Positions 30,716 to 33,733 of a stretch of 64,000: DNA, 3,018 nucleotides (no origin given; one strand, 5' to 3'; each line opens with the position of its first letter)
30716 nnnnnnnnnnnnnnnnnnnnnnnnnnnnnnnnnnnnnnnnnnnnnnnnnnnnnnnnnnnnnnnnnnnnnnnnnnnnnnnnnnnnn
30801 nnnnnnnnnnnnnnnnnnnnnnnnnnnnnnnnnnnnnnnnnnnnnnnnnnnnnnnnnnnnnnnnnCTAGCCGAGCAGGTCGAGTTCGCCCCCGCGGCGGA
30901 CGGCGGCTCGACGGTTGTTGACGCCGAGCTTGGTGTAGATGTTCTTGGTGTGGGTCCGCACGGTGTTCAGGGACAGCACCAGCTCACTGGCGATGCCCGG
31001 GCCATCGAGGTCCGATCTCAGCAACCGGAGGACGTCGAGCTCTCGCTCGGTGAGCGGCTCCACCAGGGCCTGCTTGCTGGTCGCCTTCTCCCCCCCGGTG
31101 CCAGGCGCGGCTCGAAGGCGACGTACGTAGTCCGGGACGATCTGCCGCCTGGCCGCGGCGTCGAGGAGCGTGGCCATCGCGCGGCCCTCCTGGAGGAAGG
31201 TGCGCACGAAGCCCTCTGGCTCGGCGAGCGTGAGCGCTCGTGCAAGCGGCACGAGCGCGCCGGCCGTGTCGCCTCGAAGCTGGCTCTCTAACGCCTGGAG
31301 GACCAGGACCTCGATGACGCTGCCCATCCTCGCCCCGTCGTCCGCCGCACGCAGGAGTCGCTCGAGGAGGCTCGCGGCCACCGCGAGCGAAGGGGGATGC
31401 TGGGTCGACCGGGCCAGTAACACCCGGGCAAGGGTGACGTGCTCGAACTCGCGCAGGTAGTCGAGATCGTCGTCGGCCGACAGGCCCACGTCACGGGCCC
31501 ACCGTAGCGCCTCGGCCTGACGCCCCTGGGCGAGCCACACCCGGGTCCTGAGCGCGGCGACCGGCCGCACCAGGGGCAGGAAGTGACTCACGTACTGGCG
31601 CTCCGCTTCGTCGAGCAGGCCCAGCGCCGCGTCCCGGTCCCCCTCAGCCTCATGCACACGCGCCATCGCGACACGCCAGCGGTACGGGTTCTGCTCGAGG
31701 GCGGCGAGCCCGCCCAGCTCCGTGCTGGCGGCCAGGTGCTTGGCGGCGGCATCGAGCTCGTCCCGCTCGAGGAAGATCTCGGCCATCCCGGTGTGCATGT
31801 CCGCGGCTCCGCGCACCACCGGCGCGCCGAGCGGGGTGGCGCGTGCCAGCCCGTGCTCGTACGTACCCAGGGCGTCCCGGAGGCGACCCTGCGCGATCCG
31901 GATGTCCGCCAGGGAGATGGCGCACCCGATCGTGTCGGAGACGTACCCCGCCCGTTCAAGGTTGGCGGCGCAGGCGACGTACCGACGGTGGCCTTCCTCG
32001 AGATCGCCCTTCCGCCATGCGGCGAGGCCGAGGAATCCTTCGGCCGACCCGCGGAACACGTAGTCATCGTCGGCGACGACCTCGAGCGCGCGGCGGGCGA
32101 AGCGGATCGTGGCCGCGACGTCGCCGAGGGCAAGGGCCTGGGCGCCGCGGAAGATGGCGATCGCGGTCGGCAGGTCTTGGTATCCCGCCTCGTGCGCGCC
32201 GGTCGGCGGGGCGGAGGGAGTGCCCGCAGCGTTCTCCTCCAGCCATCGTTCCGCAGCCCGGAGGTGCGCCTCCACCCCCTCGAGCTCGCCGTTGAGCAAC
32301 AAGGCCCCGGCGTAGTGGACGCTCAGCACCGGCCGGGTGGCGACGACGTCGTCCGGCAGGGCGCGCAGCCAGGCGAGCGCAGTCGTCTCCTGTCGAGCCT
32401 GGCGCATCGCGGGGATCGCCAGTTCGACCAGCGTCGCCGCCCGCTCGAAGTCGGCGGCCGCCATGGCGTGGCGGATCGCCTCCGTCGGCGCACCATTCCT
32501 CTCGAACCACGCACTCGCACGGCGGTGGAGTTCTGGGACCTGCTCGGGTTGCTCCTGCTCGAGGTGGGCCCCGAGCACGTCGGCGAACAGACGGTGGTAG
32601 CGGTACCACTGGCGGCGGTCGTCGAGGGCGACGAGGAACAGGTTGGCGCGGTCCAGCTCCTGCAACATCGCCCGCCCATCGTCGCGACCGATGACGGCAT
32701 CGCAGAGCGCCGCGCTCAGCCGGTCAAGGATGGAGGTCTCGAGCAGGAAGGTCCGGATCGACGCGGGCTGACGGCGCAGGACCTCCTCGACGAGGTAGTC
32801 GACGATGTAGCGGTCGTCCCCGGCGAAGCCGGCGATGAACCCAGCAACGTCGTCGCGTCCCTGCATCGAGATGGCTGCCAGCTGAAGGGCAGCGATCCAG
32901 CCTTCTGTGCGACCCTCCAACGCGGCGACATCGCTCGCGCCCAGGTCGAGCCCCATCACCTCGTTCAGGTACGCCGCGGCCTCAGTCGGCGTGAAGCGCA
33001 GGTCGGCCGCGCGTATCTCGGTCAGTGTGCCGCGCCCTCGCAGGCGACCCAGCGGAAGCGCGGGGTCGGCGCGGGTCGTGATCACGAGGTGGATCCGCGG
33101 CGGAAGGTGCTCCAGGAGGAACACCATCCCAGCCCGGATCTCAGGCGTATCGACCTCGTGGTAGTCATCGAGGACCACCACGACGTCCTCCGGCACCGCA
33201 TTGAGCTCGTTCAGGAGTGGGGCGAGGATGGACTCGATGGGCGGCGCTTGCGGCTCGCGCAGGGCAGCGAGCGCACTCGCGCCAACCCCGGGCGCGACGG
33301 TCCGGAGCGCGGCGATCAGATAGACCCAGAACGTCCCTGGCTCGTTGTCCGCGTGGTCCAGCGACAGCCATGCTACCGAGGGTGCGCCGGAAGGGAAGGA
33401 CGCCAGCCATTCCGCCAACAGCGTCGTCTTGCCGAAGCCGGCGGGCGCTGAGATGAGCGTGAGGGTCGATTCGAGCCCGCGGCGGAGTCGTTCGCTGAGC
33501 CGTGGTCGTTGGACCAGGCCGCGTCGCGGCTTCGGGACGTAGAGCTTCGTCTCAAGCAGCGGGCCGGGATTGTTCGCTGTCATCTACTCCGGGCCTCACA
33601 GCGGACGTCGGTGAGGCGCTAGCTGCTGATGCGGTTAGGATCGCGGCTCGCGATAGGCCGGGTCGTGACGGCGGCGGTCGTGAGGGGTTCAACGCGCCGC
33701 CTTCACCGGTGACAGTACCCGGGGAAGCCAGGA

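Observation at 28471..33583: Candidate accessory module: LAL regulator, then unknown 96-aa protein, DUF4386 membrane protein, and an F420-nitroreductase/DUF4260 fusion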

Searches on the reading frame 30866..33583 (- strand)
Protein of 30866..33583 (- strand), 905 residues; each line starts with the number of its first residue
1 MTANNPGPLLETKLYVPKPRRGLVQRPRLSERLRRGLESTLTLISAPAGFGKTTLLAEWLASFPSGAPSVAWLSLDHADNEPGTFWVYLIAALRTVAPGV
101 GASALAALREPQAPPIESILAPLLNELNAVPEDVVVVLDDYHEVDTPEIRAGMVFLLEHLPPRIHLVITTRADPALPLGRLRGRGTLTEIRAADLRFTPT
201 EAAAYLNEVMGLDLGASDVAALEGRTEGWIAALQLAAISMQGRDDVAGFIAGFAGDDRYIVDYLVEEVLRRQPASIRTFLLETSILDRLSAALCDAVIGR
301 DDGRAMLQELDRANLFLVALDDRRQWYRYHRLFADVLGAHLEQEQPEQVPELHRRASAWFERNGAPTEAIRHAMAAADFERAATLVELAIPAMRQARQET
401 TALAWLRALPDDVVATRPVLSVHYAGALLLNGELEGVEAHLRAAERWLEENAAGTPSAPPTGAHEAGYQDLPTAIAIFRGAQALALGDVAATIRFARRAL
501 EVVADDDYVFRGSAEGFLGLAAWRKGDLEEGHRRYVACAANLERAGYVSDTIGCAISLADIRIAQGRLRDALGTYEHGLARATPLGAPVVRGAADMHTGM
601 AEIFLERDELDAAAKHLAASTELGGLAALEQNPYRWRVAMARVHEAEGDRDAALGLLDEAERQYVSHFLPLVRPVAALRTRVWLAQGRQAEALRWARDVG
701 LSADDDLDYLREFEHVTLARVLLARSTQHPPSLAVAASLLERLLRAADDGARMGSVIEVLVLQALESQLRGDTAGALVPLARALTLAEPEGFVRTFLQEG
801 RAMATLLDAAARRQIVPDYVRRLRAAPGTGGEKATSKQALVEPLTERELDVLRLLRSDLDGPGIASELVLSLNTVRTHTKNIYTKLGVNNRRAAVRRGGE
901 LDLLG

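Call 5: search_protein_families(library=pfam, proteins=[window:30866-33583:-], max_evalue=0.01)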
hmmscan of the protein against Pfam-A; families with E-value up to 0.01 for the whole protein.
window:30866-33583:- (905 aa): 7 families
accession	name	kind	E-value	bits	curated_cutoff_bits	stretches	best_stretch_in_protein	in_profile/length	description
PF17874.7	TPR_MalT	-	1.8e-63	215.3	45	1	474-811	2-334/336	MalT-like TPR region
PF00196.25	GerE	-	8e-14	51.4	23.5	1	843-896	2-55/57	Bacterial regulatory proteins, luxR family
PF13191.12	AAA_16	-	5.8e-05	24.1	32.6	1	31-168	17-166/167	AAA ATPase domain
PF13424.12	TPR_12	-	0.00054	20.5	30.1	1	514-582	5-75/77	Tetratricopeptide repeat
PF04190.19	GET4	-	0.0038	17.4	30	0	591-622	86-117/257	Golgi to ER traffic protein 4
PF13401.12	AAA_22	-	0.005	17.6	27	0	40-148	6-97/130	AAA domain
PF13176.12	TPR_7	-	0.0078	16.7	27.9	0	557-581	4-30/36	Tetratricopeptide repeat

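Call 6: search_protein_families(library=ncbifam, proteins=[window:30866-33583:-], max_evalue=0.01)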
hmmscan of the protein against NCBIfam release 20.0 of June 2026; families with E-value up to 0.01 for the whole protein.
window:30866-33583:- (905 aa): 15 families
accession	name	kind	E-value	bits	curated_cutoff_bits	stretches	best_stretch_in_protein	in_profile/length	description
NF003420.0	PRK04841.1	equivalog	4.9e-125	418.6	537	2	9-820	2-794/903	HTH-type transcriptional regulator MalT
NF047785.1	respo_reg_MadR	equivalog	1.3e-07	31.2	300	1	839-903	144-208/209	MadR family response regulator transcription factor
NF007505.1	PRK10100.1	equivalog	2.5e-07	30.6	250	1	842-895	143-196/204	biofilm master transcriptional regulator CsgD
TIGR03020.2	EpsA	equivalog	2.7e-07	30.5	170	1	822-897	169-244/247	XrtB/PEP-CTERM-associated transcriptional regulator EpsA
NF007403.0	PRK09935.1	equivalog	4.1e-07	29.8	271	1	834-889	140-195/210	fimbria biosynthesis transcriptional regulator FimZ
NF041232.1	BagY_FevT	exception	4.5e-07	29.1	700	1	844-894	297-347/367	LuxR family transcriptional regulator BagY/FevT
NF007708.0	PRK10403.1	equivalog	5.6e-07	29.2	343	1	840-894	150-204/215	nitrate/nitrite response regulator protein NarP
NF052366.1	photon_PedR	equivalog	1.6e-06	28.2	120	1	844-896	3-55/74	photosynthetic electron transport-dependent transcriptional regulator PedR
NF052445.1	RespRegMctR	equivalog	3.8e-06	26.4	300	1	838-890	139-191/205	two-component system response regulator MctR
NF007935.0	PRK10651.1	equivalog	1e-05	24.8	250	1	802-893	116-205/216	two-component system response regulator NarL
NF011896.0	PRK15369.1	equivalog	9.3e-05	22.1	242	1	839-890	145-196/211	two component system response regulator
NF007685.0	PRK10360.1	equivalog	0.00012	21.9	258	1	841-895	135-189/196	response regulator transcription factor UhpA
TIGR03541.1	reg_near_HchA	equivalog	0.0051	16.3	215.6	0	839-897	167-225/232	PA1136 family autoinducer-binding transcriptional regulator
NF041830.1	RR_TF_ErdR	exception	0.0052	16.5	390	0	834-894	141-201/213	response regulator transcription factor ErdR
NF008548.0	PRK11475.1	equivalog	0.0075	15.8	176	0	845-889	138-180/207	DNA-binding transcriptional activator BglJ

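Call 56: search_protein_families(library=padloc, proteins=[window:30866-33583:-], max_evalue=0.001)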
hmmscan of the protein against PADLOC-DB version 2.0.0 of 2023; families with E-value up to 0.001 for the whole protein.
window:30866-33583:- (905 aa): 1 family
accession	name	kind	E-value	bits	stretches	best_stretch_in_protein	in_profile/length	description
PDLC01855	CARF3--CARF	-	1.1e-05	23.3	1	833-885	207-259/288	-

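Call 61: search_solved_structures(query=window:30866-33583:-, max_evalue=0.001)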
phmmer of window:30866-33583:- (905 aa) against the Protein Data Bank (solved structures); distinct sequences matched with E-value up to 0.001: 15.
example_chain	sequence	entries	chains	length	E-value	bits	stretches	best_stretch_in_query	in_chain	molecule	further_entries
8bob_C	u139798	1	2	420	5.7e-59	203.4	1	11-419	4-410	HTH-type transcriptional regulator MalT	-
4yn8_A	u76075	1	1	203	2.7e-07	32.5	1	779-897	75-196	Response regulator ChrA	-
4wt0_B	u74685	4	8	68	1.6e-06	29.9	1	840-894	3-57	Response regulator receiver domain protein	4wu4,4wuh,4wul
2rnj_A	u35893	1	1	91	4.3e-06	28.5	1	835-896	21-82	Response regulator protein vraR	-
7ve4_A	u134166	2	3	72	4.6e-06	28.4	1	838-896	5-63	DNA-binding response regulator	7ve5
1fse_A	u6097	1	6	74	5.4e-06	28.2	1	843-902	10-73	GERE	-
4wsz_A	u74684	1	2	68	7.4e-06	27.7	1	840-894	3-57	Response regulator receiver domain protein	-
7ve6_A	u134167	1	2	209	2.9e-05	25.7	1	837-895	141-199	Response regulator protein VraR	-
4gvp_A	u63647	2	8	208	3e-05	25.7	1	837-895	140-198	Response regulator protein vraR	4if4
3clo_A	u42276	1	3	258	4.1e-05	25.2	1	843-898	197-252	Transcriptional regulator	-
3kln_A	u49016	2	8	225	4.2e-05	25.2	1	813-894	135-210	Transcriptional regulator, LuxR family | Transcriptional regulator VpsT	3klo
5hev_A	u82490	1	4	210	8.6e-05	24.2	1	838-894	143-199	Response regulator protein VraR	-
7x1k_A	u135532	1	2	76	0.00038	22.1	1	841-895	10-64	Chemotaxis protein CheY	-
4zmr_A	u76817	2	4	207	0.00069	21.2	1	841-895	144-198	Response regulator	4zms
4hye_A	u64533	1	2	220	0.00079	21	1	841-895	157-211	Response regulator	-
